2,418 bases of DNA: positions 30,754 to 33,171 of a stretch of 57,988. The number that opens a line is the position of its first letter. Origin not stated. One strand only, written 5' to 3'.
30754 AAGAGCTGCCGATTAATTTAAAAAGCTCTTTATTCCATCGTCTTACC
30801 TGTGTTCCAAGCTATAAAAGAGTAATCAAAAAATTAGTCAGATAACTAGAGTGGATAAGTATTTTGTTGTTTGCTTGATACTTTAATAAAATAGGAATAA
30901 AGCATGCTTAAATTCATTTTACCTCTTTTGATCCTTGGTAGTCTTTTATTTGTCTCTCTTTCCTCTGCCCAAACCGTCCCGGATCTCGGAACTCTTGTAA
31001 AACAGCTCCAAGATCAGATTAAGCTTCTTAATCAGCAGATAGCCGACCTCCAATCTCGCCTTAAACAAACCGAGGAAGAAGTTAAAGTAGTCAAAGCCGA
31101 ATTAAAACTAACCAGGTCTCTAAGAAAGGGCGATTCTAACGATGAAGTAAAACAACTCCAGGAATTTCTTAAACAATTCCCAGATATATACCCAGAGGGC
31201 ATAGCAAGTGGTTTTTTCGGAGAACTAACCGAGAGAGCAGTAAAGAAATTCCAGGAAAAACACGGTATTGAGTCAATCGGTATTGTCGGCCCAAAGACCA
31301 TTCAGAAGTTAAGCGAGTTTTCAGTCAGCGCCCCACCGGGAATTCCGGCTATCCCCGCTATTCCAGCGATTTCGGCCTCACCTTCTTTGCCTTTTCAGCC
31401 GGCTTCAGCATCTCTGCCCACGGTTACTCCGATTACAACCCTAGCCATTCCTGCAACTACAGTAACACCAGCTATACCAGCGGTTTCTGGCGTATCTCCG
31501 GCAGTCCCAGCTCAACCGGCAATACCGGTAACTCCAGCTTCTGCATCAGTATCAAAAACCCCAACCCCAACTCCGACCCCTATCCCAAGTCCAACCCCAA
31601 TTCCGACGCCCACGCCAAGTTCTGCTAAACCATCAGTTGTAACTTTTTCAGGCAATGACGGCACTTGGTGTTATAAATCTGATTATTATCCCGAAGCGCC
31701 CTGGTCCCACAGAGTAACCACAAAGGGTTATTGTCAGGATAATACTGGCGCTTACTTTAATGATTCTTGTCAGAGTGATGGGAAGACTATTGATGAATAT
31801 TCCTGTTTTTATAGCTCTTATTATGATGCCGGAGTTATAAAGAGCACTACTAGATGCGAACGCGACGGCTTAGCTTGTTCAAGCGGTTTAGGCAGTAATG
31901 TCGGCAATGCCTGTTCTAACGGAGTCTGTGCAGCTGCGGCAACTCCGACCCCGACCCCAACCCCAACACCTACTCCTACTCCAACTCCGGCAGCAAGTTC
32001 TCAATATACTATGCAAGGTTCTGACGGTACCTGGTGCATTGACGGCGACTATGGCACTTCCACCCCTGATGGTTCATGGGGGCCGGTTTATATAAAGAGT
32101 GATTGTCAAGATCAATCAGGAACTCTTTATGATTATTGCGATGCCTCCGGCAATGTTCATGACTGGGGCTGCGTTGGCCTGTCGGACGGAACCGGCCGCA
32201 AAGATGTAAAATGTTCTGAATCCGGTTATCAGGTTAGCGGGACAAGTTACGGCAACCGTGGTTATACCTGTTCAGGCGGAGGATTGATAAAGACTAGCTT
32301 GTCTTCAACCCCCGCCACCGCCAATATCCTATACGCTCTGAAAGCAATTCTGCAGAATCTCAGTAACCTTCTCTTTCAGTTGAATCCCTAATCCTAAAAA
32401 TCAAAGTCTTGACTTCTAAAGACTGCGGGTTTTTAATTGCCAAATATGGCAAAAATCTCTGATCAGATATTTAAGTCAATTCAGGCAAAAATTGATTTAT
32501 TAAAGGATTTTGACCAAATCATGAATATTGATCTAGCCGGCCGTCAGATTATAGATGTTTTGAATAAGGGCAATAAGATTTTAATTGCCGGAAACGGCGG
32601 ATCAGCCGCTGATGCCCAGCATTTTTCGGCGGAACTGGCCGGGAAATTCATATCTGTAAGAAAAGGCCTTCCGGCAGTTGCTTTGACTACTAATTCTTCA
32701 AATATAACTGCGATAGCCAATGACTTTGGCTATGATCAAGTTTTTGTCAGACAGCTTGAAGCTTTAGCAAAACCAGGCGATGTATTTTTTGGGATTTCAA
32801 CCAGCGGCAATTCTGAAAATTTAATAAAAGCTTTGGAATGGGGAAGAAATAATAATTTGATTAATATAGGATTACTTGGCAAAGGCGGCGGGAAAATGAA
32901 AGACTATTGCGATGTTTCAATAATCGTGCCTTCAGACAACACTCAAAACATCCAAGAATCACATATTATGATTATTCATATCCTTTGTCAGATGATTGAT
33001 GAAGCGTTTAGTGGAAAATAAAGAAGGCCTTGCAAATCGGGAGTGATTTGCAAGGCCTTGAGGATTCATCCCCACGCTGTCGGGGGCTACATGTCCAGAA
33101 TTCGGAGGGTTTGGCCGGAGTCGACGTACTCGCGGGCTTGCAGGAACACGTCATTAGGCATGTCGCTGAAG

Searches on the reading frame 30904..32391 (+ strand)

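Call 13: search_protein_families(library=pfam, proteins=[window:30904-32391:+], max_evalue=0.001)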
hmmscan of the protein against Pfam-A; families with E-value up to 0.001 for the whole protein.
window:30904-32391:+ (495 aa): 1 family
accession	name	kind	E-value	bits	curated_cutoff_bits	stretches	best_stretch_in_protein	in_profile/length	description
PF01471.23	PG_binding_1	-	2.8e-12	47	23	1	79-136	2-57/57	Putative peptidoglycan binding domain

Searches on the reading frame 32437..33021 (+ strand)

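Call 13: search_protein_families(library=pfam, proteins=[window:32437-33021:+], max_evalue=0.001)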
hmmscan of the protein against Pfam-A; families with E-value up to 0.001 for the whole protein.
window:32437-33021:+ (194 aa): 2 families
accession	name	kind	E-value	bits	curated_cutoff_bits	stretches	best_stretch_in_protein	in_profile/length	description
PF13580.11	SIS_2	-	7e-24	84.9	27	1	22-147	10-137/138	SIS domain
PF01380.27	SIS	-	2.4e-06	27.8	25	1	90-170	30-110/131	SIS domain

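Call 46: search_protein_families(library=ncbifam, proteins=[window:32446-33021:+], max_evalue=0.001)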
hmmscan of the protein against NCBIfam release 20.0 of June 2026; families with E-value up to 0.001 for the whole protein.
window:32446-33021:+ (191 aa): 7 families
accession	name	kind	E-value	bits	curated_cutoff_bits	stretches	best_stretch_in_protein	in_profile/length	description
TIGR00441.1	gmhA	equivalog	4.8e-61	205.3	209.45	1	35-185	4-154/154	D-sedoheptulose 7-phosphate isomerase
NF010546.0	PRK13936.1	equivalog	3.2e-59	200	276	1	4-188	7-192/197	phosphoheptose isomerase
NF001628.0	PRK00414.1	equivalog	1.3e-48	165.1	265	1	7-186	9-188/192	D-sedoheptulose 7-phosphate isomerase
NF010547.0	PRK13938.1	equivalog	2.3e-45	154.6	320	1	3-187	5-190/196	D-sedoheptulose 7-phosphate isomerase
NF008138.0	PRK10886.1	equivalog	1e-37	129.7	352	1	9-187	10-189/196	DnaA initiator-associating protein DiaA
NF002805.0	PRK02947.1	subfamily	1e-05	24.8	135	1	5-142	4-139/247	sugar isomerase domain-containing protein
NF008451.0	PRK11302.1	subfamily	0.0004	19.9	296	0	4-165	94-229/286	transcriptional regulator HexR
